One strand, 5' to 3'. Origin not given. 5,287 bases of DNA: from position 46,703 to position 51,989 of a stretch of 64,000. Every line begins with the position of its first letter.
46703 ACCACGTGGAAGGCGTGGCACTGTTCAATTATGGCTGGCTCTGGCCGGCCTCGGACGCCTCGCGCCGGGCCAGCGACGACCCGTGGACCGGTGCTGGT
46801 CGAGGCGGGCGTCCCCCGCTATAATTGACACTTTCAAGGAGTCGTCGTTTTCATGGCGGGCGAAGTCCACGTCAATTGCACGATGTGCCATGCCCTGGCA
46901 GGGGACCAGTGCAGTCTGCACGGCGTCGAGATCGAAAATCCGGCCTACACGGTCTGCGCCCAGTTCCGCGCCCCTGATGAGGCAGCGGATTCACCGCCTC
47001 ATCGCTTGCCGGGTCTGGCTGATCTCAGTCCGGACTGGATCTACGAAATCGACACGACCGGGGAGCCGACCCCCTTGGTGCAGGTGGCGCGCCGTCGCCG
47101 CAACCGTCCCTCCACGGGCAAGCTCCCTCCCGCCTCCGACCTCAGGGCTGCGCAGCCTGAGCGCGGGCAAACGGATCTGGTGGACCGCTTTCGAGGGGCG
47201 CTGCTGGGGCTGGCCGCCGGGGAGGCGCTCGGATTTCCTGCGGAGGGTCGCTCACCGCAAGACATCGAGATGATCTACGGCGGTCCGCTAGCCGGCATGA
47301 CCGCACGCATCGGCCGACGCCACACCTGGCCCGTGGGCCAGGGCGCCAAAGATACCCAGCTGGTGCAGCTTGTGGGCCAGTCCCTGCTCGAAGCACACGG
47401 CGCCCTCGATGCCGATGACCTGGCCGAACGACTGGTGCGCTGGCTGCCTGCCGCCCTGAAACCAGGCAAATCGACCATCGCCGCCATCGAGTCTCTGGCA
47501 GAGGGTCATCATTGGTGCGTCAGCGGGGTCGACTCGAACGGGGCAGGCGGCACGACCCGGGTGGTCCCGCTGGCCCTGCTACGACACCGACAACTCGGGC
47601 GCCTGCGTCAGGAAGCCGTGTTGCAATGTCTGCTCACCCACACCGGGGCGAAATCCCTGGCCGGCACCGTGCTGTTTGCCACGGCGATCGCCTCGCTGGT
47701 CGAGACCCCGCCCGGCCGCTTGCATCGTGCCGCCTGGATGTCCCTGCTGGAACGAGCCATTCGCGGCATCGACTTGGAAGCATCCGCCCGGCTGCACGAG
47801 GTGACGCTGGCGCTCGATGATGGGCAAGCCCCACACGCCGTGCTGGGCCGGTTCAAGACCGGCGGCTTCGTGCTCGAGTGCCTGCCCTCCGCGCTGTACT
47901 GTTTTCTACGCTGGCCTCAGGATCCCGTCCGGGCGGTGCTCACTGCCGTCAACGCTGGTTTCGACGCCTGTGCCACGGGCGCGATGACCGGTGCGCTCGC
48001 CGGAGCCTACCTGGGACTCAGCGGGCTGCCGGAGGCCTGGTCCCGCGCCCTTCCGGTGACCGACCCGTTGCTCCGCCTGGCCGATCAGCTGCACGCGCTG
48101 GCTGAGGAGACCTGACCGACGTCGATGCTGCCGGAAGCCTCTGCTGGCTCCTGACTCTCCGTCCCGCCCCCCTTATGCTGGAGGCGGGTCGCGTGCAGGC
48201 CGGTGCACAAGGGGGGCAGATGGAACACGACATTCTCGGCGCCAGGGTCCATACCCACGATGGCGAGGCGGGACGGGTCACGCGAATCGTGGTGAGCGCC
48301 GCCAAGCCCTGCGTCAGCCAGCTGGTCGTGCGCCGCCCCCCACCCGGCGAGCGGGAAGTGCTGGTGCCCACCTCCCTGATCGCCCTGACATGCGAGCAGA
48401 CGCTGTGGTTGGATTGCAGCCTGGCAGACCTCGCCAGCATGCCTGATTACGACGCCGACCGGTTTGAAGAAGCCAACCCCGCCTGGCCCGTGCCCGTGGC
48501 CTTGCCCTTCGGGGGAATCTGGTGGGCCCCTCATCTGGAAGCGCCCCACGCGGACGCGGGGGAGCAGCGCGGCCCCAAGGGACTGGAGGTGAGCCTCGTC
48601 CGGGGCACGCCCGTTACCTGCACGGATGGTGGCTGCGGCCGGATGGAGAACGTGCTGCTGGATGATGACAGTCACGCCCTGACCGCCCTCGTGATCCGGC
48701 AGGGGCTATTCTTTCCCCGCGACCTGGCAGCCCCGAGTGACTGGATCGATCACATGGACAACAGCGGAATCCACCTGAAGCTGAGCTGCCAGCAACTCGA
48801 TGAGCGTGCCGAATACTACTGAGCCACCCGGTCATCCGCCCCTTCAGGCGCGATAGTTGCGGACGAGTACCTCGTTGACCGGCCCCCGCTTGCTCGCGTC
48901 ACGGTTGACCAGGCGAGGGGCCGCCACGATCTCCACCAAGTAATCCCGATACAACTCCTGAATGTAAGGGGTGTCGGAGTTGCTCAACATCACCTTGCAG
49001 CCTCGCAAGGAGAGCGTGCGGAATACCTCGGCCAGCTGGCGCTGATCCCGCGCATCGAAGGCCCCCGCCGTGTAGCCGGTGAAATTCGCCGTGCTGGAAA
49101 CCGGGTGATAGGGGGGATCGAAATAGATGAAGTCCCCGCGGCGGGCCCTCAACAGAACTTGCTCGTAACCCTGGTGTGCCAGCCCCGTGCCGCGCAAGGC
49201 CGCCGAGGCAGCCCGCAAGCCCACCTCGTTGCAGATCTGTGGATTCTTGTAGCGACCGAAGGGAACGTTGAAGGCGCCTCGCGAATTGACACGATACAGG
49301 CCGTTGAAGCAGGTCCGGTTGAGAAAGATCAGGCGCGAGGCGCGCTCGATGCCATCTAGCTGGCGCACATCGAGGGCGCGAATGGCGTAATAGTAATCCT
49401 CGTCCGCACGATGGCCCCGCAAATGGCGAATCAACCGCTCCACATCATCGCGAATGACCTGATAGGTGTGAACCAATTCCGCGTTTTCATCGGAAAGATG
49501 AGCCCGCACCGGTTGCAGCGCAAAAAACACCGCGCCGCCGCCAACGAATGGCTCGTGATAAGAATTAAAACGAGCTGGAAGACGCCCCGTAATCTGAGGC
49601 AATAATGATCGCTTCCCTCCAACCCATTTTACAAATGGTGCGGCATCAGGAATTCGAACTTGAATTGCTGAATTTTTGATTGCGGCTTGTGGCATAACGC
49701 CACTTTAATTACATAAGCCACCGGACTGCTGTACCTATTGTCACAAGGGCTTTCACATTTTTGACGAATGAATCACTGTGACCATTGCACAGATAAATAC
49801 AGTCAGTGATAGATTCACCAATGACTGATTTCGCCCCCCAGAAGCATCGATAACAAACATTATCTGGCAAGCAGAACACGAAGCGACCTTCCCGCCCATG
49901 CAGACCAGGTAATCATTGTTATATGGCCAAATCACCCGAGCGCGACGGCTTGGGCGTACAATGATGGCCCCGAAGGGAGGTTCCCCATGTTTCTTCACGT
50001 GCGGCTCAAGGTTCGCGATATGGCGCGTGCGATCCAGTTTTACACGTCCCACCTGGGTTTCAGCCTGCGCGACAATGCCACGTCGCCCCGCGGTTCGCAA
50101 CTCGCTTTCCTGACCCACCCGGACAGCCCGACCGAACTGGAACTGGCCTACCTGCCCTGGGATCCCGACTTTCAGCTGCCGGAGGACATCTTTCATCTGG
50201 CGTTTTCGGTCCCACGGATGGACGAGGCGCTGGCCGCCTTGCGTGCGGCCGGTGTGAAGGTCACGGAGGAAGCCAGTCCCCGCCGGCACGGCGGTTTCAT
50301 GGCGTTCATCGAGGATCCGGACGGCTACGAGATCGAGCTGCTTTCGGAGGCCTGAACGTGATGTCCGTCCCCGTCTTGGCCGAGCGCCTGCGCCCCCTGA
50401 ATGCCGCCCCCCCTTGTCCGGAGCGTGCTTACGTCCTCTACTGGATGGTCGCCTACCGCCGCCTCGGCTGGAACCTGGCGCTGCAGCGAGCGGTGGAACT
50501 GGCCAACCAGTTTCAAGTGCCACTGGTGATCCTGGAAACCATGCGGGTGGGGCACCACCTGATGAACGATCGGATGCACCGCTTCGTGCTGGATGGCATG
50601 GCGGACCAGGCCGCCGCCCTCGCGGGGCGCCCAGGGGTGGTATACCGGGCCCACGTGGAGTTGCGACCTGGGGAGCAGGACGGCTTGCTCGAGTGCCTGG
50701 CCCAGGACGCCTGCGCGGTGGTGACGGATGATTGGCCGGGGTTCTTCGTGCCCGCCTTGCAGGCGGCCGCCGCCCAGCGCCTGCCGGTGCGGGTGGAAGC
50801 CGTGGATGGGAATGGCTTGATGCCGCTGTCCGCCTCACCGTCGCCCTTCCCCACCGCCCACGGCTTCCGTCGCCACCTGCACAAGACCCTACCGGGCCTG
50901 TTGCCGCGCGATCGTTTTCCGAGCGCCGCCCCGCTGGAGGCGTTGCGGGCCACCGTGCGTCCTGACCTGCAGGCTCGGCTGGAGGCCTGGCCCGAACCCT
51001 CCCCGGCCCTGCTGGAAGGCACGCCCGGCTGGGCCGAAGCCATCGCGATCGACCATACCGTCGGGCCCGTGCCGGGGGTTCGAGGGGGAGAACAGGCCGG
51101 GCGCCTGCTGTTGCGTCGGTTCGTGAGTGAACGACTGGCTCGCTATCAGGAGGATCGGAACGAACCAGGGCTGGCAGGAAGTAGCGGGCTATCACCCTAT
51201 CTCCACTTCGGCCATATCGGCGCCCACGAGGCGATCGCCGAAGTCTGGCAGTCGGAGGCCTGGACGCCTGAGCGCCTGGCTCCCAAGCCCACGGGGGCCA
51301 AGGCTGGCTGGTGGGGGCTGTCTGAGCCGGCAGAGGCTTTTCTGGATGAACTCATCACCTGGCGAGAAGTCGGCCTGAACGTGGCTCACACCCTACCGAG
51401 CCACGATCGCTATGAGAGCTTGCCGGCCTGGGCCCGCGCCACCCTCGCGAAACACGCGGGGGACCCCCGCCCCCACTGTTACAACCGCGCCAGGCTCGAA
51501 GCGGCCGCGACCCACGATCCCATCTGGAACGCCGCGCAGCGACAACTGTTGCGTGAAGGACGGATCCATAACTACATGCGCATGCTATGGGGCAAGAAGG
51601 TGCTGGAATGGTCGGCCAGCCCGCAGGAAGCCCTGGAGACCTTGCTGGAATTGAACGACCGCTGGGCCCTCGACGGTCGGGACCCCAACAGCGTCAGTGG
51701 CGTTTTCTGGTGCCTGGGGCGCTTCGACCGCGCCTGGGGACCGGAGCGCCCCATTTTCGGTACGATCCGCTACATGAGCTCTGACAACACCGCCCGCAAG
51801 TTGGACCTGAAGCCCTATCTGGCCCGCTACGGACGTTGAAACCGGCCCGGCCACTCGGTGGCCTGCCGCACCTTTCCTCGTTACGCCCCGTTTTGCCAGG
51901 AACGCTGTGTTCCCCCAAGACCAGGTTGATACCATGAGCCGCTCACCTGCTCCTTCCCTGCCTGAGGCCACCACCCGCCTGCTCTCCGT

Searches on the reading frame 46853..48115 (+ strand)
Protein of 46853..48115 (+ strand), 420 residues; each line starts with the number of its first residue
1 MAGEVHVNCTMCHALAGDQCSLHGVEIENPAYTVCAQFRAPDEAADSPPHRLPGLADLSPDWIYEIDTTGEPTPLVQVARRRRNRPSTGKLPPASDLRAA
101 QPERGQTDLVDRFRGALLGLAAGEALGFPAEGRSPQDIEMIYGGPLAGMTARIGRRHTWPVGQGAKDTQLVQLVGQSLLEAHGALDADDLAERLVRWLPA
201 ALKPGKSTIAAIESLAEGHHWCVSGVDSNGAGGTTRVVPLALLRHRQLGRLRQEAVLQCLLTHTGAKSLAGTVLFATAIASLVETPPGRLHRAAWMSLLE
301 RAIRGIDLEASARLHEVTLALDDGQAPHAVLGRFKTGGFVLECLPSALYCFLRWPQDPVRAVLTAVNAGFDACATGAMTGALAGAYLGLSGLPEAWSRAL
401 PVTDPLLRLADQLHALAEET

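Call 40: search_protein_families(library=pfam, proteins=[window:46853-48115:+], max_evalue=0.0001)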
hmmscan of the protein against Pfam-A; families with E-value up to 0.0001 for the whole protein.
window:46853-48115:+ (420 aa): 1 family
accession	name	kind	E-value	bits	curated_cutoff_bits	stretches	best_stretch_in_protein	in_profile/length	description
PF03747.19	ADP_ribosyl_GH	-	6.9e-58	197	26.2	1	115-394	1-286/287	ADP-ribosylglycohydrolase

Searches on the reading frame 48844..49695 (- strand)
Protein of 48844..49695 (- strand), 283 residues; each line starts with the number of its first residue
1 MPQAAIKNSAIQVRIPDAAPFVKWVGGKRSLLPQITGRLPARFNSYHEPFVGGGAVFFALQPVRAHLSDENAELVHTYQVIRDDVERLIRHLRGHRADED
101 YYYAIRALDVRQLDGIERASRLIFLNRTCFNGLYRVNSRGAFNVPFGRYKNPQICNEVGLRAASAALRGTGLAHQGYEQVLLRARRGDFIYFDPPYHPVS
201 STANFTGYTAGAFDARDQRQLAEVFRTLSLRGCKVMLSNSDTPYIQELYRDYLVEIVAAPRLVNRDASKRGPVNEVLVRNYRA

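Call 72: search_protein_families(library=pfam, proteins=[window:48844-49695:-], max_evalue=0.001)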
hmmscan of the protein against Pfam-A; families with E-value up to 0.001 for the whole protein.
window:48844-49695:- (283 aa): 1 family
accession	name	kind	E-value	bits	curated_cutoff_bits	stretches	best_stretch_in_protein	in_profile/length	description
PF02086.21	MethyltransfD12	-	1.1e-62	212.5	22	1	24-252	1-242/253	D12 class N6 adenine-specific DNA methyltransferase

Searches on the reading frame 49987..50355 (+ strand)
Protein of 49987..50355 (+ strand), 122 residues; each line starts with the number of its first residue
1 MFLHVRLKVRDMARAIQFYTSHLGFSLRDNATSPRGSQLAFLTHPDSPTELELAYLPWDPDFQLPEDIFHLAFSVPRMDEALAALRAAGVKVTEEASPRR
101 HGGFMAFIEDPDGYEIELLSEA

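Call 40: search_protein_families(library=pfam, proteins=[window:49987-50355:+], max_evalue=0.0001)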
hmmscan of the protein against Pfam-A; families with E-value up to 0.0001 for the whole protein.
window:49987-50355:+ (122 aa): 4 families
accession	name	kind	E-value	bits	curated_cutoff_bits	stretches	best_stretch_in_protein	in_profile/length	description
PF00903.31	Glyoxalase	-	3.2e-21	76.4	20.6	1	3-118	3-121/121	Glyoxalase/Bleomycin resistance protein/Dioxygenase superfamily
PF13669.12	Glyoxalase_4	-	5e-11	43.3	27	1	4-107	2-109/109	Glyoxalase/Bleomycin resistance protein/Dioxygenase superfamily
PF18029.7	Glyoxalase_6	-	5e-08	34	23.6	1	6-118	3-105/106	Glyoxalase-like domain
PF13468.12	Glyoxalase_3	-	3.6e-05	24.3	25.1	0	4-99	3-109/176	Glyoxalase-like domain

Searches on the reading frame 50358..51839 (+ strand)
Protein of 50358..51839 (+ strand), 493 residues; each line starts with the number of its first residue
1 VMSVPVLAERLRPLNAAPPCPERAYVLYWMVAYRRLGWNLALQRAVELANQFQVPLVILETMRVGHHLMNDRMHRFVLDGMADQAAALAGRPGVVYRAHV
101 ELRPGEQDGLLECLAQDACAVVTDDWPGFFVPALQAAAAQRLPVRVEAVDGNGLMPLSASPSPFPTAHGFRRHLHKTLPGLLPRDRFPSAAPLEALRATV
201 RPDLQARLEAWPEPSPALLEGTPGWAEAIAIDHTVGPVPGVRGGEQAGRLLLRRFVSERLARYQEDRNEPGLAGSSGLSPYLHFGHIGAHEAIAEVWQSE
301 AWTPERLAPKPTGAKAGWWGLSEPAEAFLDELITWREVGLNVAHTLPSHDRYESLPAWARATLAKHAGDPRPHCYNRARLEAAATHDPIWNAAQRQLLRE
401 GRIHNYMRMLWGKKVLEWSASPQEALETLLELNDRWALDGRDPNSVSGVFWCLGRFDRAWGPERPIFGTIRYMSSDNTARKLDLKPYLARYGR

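Call 40: search_protein_families(library=pfam, proteins=[window:50358-51839:+], max_evalue=0.0001)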
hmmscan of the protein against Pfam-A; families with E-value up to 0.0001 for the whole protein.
window:50358-51839:+ (493 aa): 1 family
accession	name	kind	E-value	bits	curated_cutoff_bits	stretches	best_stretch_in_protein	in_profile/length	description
PF00875.24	DNA_photolyase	-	5.2e-05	23.7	26.6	1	26-173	1-151/164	DNA photolyase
